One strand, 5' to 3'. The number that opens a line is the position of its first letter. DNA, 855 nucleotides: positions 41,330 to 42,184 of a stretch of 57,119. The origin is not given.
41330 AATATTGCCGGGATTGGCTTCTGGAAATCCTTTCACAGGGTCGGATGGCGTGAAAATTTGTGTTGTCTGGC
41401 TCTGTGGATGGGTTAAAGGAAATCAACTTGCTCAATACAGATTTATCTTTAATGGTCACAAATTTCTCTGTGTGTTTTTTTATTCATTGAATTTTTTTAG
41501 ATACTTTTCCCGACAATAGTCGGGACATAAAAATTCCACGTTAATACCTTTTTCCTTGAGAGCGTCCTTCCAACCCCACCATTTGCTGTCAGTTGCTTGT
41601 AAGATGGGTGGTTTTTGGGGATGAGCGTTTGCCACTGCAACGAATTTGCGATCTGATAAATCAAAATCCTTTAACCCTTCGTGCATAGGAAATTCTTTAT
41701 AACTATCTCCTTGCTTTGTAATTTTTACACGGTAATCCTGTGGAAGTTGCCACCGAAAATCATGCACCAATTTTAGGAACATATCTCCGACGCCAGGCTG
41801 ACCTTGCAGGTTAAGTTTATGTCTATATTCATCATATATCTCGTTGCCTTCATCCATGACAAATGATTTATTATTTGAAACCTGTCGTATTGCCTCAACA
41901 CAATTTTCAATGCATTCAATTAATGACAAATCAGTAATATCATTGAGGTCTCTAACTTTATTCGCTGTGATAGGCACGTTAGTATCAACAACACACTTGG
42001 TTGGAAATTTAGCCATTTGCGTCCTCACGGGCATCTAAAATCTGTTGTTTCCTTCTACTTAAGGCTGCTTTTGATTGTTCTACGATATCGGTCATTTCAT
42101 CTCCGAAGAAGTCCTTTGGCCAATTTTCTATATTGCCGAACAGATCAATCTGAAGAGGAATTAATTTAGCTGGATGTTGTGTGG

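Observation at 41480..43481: AT-rich two-gene cassette: DUF3696-type ABC ATPase + PIN-like protein, a candidate uncharacterised defence/toxin system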

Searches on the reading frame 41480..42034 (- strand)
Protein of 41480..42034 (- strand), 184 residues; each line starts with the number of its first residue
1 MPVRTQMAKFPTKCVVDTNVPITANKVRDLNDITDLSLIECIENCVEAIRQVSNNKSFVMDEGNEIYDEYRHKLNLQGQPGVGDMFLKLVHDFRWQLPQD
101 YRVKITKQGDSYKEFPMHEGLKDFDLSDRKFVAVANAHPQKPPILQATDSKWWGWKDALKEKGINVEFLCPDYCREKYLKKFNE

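Call 3: search_protein_families(library=pfam, proteins=[window:41480-42034:-], max_evalue=1)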
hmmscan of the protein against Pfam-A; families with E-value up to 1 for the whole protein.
window:41480-42034:- (184 aa): 1 family
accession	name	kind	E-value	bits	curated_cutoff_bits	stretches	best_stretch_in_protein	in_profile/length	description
PF19351.4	DUF5929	-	0.019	14.9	27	1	17-74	156-213/222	Domain of unknown function (DUF5929)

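Call 4: search_protein_families(library=padloc, proteins=[window:41480-42034:-], max_evalue=1)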
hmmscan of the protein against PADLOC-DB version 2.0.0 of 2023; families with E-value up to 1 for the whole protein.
window:41480-42034:- (184 aa): 1 family
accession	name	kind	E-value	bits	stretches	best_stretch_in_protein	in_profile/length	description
PDLC04147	HEC-03A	-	2.4e-29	100.5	1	13-174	2-155/159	-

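Call 5: search_protein_families(library=ncbifam, proteins=[window:41480-42034:-], max_evalue=1)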
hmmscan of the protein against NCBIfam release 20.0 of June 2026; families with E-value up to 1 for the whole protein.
window:41480-42034:- (184 aa): 1 family
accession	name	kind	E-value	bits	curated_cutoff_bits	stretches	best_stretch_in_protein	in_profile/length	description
NF011229.0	PRK14636.1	equivalog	0.15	11.9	230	1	42-116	50-116/176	ribosome maturation protein RimP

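Call 12: find_homologous_proteins(query=window:41480-42034:-)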
Query window:41480-42034:- (184 aa): 2362 proteins with E <= 0.001 among 2416 candidates; the best 120 are listed.
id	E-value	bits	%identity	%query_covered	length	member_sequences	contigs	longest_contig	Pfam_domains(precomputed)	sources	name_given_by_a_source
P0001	2.6e-120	417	100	97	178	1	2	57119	-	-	-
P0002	4.9e-71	256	65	95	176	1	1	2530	-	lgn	-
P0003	8.2e-71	256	62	96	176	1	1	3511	-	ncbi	-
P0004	4.6e-70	253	64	96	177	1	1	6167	-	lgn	-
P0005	8.2e-70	252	60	95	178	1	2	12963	-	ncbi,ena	-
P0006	1.2e-69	252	62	94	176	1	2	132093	-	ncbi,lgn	-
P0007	1.3e-69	252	64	95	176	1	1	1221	-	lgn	-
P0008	2.3e-69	251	62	96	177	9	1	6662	-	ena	-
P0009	2.5e-69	251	64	93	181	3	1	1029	-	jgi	-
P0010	4.4e-69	250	65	95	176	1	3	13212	-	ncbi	-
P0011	4.7e-69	250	63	96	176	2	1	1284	-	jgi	-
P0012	1.0e-68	249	64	95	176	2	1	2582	-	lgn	-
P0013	1.1e-68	249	64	94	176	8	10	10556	-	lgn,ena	-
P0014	1.2e-68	249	58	96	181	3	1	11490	-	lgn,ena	-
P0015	1.4e-68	248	60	96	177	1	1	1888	-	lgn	-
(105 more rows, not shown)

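Call 16: find_related_loci(query=A1, collection=genome_contigs, flank=6000)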
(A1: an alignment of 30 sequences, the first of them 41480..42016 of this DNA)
Query A1 (178 aa) in genome_contigs; peptide patterns used: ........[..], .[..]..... (x = any residue, [..] = any of these).
600 stretches matched a pattern (row limit reached: there are more); 377 encode a relative of the query (tblastn E <= 1e-3); the best 80 are kept; 80 distinct loci.
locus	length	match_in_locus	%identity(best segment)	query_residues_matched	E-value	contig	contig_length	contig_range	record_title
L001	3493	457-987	61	1-178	2e-72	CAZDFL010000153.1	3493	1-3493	MAG TPA_asm: uncultured Zetaproteobacteria bacterium isolate binchicken_co253_54 genome assembly, contig: NODE_27822_len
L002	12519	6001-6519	63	4-177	9e-72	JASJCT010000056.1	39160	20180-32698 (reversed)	MAG: Myxococcota bacterium isolate MO_167.B37 MO_167.c_587, whole genome shotgun sequence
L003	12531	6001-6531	58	1-178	6e-71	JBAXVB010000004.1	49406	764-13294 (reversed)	MAG: Deltaproteobacteria bacterium isolate ELA676 MAG676_4, whole genome shotgun sequence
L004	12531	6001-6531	59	1-178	3e-71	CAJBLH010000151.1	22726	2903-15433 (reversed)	MAG: uncultured Desulfobacteraceae bacterium isolate Loc090721-6m_bin-047 genome assembly, contig: bin-047:151/315, whol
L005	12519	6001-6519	60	4-177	9e-71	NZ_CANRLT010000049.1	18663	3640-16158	MAG: uncultured Mailhella sp. isolate Lapin-011__bin51 Lapin-011__NODE_2961_length_18663_cov_5.260680, whole genome shot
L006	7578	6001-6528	58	1-178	2e-70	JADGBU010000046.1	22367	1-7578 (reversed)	MAG: Magnetococcales bacterium isolate nW5bin3 nW5_bin3_NODE_236_length_22367_cov_6.176766, whole genome shotgun sequenc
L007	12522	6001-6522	60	4-178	2e-70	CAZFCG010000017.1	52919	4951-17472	MAG TPA_asm: uncultured Geobacter sp. isolate SRP239243_co2_338 genome assembly, contig: NODE_773_length_52919_cov_2.784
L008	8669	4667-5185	61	4-177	4e-70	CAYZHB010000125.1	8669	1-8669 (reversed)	MAG TPA_asm: uncultured Desulfobacterales bacterium isolate SRP141376_co1_319 genome assembly, contig: NODE_14498_length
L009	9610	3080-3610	60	1-178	9e-70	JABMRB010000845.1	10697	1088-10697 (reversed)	MAG: Candidatus Nealsonbacteria bacterium isolate bin.20 k141_4203719, whole genome shotgun sequence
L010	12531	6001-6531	60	1-178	2e-69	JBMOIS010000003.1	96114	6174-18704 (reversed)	MAG: Chlorobium sp. isolate Deming_bin.463 contig284, whole genome shotgun sequence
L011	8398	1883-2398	60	4-176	7e-69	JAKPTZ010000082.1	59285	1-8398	MAG: Deltaproteobacteria bacterium isolate USPA_maxbin.063 k141_126845, whole genome shotgun sequence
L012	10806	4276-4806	59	1-178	9e-69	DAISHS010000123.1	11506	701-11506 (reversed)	MAG TPA_asm: Chloroflexota bacterium isolate CTOTU1896 NODE_553_length_11506_cov_5.940267, whole genome shotgun sequence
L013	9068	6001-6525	58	1-176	8e-69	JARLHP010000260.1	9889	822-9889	MAG: Syntrophobacteraceae bacterium isolate MAG_BA69 MetaBAT2_Bin_69_Anoxic_k141_2224439, whole genome shotgun sequence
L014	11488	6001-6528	56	1-176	1e-68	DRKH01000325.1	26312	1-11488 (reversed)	MAG TPA_asm: Desulfobulbus sp. isolate HyVt-436 HyVt-436_k145_464854, whole genome shotgun sequence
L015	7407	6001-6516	61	3-177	2e-68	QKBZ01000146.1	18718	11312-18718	MAG: Beggiatoa sp. isolate SZUA-411 scaffold_7931, whole genome shotgun sequence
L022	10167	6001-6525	59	1-176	8e-68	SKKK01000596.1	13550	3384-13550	MAG: Planctomycetaceae bacterium isolate CSSed162cmA_153 CSSed16-2cmA-13485, whole genome shotgun sequence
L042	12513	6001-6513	59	7-178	1e-65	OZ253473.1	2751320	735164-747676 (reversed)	MAG: Nitrospirales bacterium isolate 056054a7-9ecf-4ec6-a908-bfcb47be926a genome assembly, chromosome: 1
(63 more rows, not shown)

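Call 19: predict_structure(alignment_id=A1)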
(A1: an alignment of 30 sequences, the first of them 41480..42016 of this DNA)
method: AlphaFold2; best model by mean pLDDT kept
length: 178 residues; sequences in the alignment: 30
mean_pLDDT: 92.3   pTM: 0.89
mean pLDDT of the five models: 92.3, 90.7, 89.6, 88.8, 87.2
residues with pLDDT >= 90: 147; 70-90: 27; 50-70: 3; < 50: 1
segments of 3 or more residues with pLDDT < 50: none
pLDDT, mean of each block of 10 residues (from residue 1): 82 95 85 93 93 94 90 85 92 95 96 96 97 97 94 98 94 84
secondary structure, 60 per line:
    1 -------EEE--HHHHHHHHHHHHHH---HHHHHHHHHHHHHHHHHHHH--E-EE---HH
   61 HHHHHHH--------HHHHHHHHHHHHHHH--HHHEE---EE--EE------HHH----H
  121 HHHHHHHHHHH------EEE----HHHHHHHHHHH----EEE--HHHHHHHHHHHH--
elements in order: E8-10 H13-26 H30-49 H59-67 H76-90 H120-131 E138-140 H145-155 E160-162 H165-176

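Call 22: fold_search(model_id=the predicted structure, library=pdb)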
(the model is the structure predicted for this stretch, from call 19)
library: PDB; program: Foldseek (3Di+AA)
matches with E <= 10: 192; with E <= 0.001: 0
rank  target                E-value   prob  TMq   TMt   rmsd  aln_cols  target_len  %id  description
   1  1y82_B                2.8e-01  0.41  0.34  0.40  10.4       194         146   12  Conserved hypothetical protein Pfu-367848-001 from Pyrococcus furiosus (released 2005-01-25)
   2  7e8k_D                3.5e-01  0.28  0.38  0.35  11.0       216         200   12  Crystal structure of Proteinaceous RNase P (PRORP) from Planctomycetes bacterium GWF2_40_8 (released 2022-03-02)
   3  7e8k_B                4.4e-01  0.25  0.39  0.35  10.8       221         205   12  Crystal structure of Proteinaceous RNase P (PRORP) from Planctomycetes bacterium GWF2_40_8 (released 2022-03-02)
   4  7e8k_A                4.4e-01  0.23  0.37  0.34  11.4       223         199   12  Crystal structure of Proteinaceous RNase P (PRORP) from Planctomycetes bacterium GWF2_40_8 (released 2022-03-02)
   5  2hwx                  6.4e-01  0.12  0.30  0.32  14.0       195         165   14  Structure of human SMG6 E1282C PIN domain mutant. (released 2006-11-14)
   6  9cm0_0                9.5e-01  0.02  0.13  0.14  14.1       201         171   12  Novel designed icosahedral nanoparticle I3-A7 (released 2025-07-16)
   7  4c30_D                1.5e+00  0.05  0.21  0.09  12.8       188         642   11  Crystal structure of Deinococcus radiodurans UvrD in complex with DNA, form 2 (released 2013-10-30)
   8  9r0p_D                1.7e+00  0.06  0.26  0.23  12.1       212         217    9  human FAM118B trimeric filament (released 2025-11-26)
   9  3wrw_C                2.0e+00  0.03  0.17  0.11  19.7       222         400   12  Crystal structure of the N-terminal domain of resistance protein (released 2014-08-13)
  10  6pk5_C                2.1e+00  0.03  0.20  0.19  12.7       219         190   10  Adenylate kinase from Methanococcus igneus - apo form (released 2020-07-01)
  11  5yww                  2.2e+00  0.14  0.33  0.15   9.2       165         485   10  Archael RuvB-like Holiday junction helicase (released 2018-06-13)
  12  4muk_A                2.2e+00  0.02  0.19  0.14  15.1       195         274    9  Crystal structure of pantothenate synthetase in complex with 2-(5-methoxy-2-(4-(trifluoromethyl)benzylsulfonylcarbamoy (released 2014-08-27)
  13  3ic9_A                2.2e+00  0.02  0.17  0.07  21.4       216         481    9  The structure of dihydrolipoamide dehydrogenase from Colwellia psychrerythraea 34H. (released 2009-07-28)
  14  2gca                  2.3e+00  0.03  0.19  0.11  15.2       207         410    8  apo form of L. casei FPGS (released 2006-06-27)
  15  7owk_C                2.3e+00  0.02  0.16  0.15  16.2       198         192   12  Odinarchaeota Adenylate kinase (OdinAK) in complex with dTTP (released 2022-09-28)
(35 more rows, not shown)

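Call 24: search_solved_structures(query=A1, max_evalue=10, show_alignments=3)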
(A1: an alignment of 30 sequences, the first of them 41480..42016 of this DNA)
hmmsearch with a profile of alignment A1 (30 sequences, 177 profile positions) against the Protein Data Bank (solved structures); distinct sequences matched with E-value up to 10: 1.
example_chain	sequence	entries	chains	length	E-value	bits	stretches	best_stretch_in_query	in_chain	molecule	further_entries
9p8w_A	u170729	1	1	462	1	12.3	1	55-105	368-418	Deoxyguanosinetriphosphate triphosphohydrolase-like protein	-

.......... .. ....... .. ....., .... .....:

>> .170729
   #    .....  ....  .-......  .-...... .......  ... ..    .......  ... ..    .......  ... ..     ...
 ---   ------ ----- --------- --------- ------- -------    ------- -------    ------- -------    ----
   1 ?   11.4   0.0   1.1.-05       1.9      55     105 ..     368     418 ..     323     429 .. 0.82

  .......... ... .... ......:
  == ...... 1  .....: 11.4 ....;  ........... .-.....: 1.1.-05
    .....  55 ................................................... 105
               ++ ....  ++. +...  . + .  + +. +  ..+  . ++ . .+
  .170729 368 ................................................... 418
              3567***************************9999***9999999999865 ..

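Call 25: search_protein_families(library=pfam, alignment_id=A1, max_evalue=10)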
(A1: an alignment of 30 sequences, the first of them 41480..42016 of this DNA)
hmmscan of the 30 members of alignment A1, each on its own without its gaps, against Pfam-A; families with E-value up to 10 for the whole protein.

A. member 1, window:41480-42016:- (178 aa): 1 family
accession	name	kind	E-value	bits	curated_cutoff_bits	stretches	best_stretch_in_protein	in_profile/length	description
PF19351.4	DUF5929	-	0.02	14.8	27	1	11-68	156-213/222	Domain of unknown function (DUF5929)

B. families by the number of members that match (of 30 scanned): 6 families
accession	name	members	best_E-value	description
PF13470.12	PIN_3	4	0.0031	PIN domain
PF19227.5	Salyut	2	0.17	Salyut domain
PF19351.4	DUF5929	1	0.02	Domain of unknown function (DUF5929)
PF09233.17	Endonuc-EcoRV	1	0.14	Restriction endonuclease EcoRV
PF01395.27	PBP_GOBP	1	0.19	PBP/GOBP family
PF16202.10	BLM_N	1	0.55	N-terminal region of Bloom syndrome protein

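Call 27: fold_search(model_id=the predicted structure, library=viral)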
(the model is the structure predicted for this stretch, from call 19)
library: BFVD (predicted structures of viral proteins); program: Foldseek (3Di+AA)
matches with E <= 10: 109; with E <= 0.001: 0
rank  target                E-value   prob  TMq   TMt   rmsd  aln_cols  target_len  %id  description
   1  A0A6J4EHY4            2.7e-01  0.23  0.25  0.19  11.6       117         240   14  (no name in the UniProt tables at hand)
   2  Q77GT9                1.3e+00  0.08  0.26  0.29  14.2       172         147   10  Uncharacterized protein [Culex nigripalpus nucleopolyhedrovirus (isolate Florida/1997)]
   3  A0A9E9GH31            1.4e+00  0.07  0.24  0.10  14.8       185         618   10  Protein Allo54 [Lake sturgeon herpesvirus]
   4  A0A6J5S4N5            1.5e+00  0.07  0.17  0.26  11.7       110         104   12  Uncharacterized protein [uncultured Caudovirales phage]
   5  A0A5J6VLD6            1.5e+00  0.05  0.25  0.07  14.8       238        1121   10  Helicase ATP-binding domain-containing protein [Megaviridae environmental sample]
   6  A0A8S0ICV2            1.5e+00  0.07  0.22  0.27  11.1       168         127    9  (no name in the UniProt tables at hand)
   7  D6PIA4                1.9e+00  0.04  0.20  0.17  15.2       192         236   14  (no name in the UniProt tables at hand)
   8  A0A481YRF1            2.2e+00  0.07  0.16  0.28   8.3        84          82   17  Uncharacterized protein [Marseillevirus LCMAC101]
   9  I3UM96                2.9e+00  0.04  0.22  0.14   9.0       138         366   14  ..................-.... protein [Colwellia phage 9A]
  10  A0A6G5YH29            3.2e+00  0.06  0.23  0.10   9.7       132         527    9  (no name in the UniProt tables at hand)
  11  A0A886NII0            3.2e+00  0.01  0.18  0.13  19.8       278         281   11  (no name in the UniProt tables at hand)
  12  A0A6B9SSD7            3.4e+00  0.03  0.22  0.21  12.2       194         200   14  (no name in the UniProt tables at hand)
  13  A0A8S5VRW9            3.4e+00  0.02  0.12  0.12  14.1        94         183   11  (no name in the UniProt tables at hand)
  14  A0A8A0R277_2          3.6e+00  0.03  0.23  0.07  14.6       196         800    9  RNA-dependent RNA polymerase (Fragment) [Foveavirus mali]
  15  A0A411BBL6            3.6e+00  0.02  0.12  0.16  12.2        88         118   15  (no name in the UniProt tables at hand)
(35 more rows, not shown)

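Call 30: find_encoding_contigs(protein=P0001, flank=10000, max_places=4)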
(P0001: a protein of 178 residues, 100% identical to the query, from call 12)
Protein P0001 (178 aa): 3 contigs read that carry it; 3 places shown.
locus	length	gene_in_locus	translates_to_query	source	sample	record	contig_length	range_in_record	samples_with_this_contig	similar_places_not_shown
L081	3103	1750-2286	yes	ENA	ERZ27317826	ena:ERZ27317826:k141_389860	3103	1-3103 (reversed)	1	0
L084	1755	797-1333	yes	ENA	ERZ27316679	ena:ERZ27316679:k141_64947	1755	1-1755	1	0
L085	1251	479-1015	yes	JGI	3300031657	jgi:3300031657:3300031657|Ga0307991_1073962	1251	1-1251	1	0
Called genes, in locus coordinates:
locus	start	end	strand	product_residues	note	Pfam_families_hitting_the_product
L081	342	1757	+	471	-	PF13175:AAA_15, PF13304:AAA_21, PF13175:AAA_15, PF12476:DUF3696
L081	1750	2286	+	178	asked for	-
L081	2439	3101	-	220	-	?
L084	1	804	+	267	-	?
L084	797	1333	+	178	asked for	-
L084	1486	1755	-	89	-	?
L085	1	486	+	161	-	?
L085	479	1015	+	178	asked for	-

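Call 37: search_protein_families(library=pfam, alignment_id=A3, max_evalue=0.01)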
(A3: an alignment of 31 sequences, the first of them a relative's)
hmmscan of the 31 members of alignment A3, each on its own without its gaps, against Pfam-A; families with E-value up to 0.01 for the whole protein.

A. member 1, L003:6531-7214:+ (228 aa): 1 family
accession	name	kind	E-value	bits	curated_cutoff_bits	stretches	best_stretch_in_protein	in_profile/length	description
PF09414.15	RNA_ligase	-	1.2e-27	97.5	27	1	40-199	2-169/171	RNA ligase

B. families by the number of members that match (of 31 scanned): 1 family
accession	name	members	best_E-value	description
PF09414.15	RNA_ligase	31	2.6e-34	RNA ligase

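Call 38: search_protein_families(library=padloc, alignment_id=A3, max_evalue=0.01)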
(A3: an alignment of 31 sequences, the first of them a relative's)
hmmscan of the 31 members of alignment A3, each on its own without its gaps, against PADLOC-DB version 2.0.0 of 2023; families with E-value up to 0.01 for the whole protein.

A. member 1, L003:6531-7214:+ (228 aa): 0 families

B. families by the number of members that match (of 31 scanned): 0 families
